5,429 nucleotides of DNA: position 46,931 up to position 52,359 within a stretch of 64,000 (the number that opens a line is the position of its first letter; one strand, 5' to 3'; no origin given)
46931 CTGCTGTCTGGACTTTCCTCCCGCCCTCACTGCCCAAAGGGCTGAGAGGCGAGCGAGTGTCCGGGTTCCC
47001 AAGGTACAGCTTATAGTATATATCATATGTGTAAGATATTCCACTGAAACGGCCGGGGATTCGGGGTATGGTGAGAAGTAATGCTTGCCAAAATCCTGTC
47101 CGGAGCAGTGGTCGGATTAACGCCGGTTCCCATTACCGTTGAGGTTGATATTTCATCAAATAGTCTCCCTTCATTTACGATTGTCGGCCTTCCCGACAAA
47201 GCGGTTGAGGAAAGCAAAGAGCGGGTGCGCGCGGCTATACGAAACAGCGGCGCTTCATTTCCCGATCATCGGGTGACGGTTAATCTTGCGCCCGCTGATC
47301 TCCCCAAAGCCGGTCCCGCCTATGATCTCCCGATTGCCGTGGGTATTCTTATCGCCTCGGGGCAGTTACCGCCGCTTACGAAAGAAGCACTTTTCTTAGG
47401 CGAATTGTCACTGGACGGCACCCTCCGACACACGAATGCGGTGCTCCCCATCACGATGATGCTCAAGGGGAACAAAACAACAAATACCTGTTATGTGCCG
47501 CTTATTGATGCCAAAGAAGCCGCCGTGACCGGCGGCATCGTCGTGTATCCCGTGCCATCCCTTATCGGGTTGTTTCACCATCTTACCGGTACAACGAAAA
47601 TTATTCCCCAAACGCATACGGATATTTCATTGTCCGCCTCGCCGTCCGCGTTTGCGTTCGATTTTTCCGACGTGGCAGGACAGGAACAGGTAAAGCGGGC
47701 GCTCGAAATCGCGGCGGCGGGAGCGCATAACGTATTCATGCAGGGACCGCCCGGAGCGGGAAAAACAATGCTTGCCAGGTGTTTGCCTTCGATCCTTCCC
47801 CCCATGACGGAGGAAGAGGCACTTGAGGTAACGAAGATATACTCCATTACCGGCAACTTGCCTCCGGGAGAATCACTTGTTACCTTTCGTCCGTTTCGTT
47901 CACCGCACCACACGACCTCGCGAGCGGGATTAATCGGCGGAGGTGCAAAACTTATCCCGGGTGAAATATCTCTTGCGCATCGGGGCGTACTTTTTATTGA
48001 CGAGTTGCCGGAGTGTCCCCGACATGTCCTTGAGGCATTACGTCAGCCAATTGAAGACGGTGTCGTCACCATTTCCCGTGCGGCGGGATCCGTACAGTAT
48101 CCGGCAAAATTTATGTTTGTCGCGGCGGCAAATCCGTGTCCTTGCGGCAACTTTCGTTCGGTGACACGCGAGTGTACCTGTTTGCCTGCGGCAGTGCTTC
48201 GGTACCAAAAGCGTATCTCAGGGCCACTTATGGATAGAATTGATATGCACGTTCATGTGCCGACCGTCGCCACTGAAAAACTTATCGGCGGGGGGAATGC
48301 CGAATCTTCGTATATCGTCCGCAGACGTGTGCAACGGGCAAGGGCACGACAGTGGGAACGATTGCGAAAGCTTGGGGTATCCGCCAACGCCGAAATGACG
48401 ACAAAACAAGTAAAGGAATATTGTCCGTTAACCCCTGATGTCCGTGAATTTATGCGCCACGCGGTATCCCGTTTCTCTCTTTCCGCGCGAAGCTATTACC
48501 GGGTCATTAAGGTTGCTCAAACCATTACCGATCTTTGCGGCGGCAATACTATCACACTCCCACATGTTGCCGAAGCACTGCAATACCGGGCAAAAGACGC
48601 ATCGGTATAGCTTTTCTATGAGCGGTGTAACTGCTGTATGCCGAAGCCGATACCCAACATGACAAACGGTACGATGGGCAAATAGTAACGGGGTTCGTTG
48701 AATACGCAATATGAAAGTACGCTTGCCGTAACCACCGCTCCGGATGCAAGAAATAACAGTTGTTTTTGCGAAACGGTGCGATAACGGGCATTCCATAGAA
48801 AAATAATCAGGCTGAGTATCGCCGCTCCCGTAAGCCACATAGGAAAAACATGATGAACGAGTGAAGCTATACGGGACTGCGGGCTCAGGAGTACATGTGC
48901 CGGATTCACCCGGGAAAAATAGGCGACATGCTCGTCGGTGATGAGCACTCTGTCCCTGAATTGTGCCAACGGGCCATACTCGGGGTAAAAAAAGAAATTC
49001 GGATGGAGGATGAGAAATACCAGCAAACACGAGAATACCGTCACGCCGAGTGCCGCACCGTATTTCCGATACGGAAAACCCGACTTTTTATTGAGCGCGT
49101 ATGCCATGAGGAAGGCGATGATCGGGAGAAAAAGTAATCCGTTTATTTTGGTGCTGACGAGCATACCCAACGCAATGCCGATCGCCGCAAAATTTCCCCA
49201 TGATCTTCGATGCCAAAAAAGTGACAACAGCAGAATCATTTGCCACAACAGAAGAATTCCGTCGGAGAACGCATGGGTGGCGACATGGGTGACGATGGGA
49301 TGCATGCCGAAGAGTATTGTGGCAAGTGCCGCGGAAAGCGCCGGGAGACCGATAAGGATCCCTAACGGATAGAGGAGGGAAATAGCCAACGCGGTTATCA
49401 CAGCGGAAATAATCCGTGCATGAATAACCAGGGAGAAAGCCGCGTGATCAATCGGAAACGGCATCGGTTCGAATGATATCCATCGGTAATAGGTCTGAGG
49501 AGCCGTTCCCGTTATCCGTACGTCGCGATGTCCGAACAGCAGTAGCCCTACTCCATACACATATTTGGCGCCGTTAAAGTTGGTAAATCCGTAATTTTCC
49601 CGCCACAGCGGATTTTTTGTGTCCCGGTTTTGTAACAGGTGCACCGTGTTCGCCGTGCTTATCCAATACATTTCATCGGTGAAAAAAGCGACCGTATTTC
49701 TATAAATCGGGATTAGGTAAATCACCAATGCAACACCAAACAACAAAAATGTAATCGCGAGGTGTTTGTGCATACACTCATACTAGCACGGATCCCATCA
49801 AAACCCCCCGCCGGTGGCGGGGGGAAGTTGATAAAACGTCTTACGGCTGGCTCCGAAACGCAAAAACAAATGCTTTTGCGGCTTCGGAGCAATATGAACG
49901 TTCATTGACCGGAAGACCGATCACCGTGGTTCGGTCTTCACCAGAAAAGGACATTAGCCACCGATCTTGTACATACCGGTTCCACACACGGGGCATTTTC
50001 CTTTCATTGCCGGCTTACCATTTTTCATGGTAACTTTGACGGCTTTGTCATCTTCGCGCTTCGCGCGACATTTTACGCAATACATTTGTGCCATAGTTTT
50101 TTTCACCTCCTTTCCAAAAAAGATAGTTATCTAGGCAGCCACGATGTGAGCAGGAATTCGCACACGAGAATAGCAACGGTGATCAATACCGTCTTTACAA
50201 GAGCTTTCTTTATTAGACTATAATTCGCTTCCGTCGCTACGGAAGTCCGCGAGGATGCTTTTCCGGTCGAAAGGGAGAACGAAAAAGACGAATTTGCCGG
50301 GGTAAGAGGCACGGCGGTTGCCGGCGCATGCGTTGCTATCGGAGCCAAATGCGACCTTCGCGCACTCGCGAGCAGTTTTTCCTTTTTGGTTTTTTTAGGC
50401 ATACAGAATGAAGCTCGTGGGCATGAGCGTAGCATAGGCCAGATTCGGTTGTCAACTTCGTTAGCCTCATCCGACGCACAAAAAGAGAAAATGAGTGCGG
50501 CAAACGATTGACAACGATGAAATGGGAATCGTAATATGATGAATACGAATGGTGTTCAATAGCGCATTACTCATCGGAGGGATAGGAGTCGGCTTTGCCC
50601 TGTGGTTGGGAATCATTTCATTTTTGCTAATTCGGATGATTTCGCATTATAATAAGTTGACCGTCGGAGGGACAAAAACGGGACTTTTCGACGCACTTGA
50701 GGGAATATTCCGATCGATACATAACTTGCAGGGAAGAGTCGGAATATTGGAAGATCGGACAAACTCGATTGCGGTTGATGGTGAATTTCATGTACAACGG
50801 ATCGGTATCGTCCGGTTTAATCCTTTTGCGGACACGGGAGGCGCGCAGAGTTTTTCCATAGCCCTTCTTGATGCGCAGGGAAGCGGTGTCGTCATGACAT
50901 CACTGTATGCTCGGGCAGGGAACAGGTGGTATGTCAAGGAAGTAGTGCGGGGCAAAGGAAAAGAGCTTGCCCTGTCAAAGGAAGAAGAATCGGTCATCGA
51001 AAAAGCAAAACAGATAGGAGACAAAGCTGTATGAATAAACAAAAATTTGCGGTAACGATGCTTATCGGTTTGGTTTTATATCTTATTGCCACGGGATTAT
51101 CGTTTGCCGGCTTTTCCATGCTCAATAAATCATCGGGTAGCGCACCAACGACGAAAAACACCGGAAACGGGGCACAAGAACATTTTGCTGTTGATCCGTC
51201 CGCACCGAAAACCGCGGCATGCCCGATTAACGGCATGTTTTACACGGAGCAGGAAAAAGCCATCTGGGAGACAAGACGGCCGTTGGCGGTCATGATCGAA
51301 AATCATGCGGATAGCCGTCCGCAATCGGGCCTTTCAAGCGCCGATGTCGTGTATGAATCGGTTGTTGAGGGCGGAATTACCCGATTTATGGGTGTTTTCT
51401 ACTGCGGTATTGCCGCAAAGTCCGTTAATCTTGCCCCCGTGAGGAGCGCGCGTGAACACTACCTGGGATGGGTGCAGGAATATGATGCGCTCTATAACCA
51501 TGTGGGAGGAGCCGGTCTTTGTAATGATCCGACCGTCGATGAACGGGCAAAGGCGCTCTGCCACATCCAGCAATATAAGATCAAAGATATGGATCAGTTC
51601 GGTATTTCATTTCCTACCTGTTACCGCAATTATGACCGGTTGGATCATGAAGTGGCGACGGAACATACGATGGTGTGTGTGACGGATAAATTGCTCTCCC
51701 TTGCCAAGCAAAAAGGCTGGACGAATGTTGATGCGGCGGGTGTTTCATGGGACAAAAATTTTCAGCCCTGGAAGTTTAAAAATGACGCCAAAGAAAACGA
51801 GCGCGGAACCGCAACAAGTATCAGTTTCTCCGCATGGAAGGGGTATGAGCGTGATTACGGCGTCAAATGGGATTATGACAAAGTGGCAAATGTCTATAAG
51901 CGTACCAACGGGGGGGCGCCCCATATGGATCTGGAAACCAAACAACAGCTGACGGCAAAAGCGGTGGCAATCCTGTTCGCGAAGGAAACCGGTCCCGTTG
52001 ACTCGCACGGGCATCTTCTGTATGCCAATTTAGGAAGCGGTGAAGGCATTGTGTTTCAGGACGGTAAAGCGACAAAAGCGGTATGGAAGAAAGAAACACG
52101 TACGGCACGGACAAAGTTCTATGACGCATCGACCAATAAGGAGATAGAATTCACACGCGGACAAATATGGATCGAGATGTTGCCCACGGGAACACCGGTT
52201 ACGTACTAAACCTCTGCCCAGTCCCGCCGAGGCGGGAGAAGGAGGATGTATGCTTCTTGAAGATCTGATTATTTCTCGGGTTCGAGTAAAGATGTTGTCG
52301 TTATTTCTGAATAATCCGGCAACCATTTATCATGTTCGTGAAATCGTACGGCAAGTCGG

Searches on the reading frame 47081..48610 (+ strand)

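Call 63: search_protein_families(library=pfam, proteins=[window:47081-48610:+], max_evalue=0.00001)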
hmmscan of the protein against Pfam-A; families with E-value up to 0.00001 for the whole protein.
window:47081-48610:+ (509 aa): 6 families
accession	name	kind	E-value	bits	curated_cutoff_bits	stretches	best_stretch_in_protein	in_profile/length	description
PF01078.27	Mg_chelatase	-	4.4e-93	310.9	20.3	1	194-400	1-206/207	Magnesium chelatase, subunit ChlI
PF13541.12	ChlI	-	6.7e-42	142.7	27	1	20-134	1-113/121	Subunit ChlI of Mg-chelatase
PF13335.12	Mg_chelatase_C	-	6.2e-29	100.9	26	1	408-503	2-94/94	Magnesium chelatase, subunit ChlI C-terminal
PF07728.20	AAA_5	-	2.6e-09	37.7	22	1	217-354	1-125/139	AAA domain (dynein-related subfamily)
PF00493.29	MCM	-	3.8e-07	29.9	23.3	1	291-360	112-180/224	MCM P-loop domain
PF05496.18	RuvB_N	-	3.3e-06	27.4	27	0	195-235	6-53/159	Holliday junction DNA helicase RuvB P-loop domain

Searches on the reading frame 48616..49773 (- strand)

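Call 63: search_protein_families(library=pfam, proteins=[window:48616-49773:-], max_evalue=0.00001)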
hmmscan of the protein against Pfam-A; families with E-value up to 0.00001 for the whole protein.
window:48616-49773:- (385 aa): 1 family
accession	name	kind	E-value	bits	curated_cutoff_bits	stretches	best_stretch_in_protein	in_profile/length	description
PF02366.24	PMT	-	9.3e-08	32.4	22.7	1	117-258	83-229/245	Dolichyl-phosphate-mannose-protein mannosyltransferase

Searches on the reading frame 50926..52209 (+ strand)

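Call 63: search_protein_families(library=pfam, proteins=[window:50926-52209:+], max_evalue=0.00001)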
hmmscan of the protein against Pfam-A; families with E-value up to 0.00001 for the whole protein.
window:50926-52209:+ (427 aa): 2 families
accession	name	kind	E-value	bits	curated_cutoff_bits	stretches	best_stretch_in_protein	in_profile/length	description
PF11258.13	DUF3048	-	5.4e-33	114.7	25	1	115-265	12-147/148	Protein of unknown function (DUF3048) N-terminal domain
PF17479.7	DUF3048_C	-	1.4e-24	87.1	25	1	309-416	8-114/114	Protein of unknown function (DUF3048) C-terminal domain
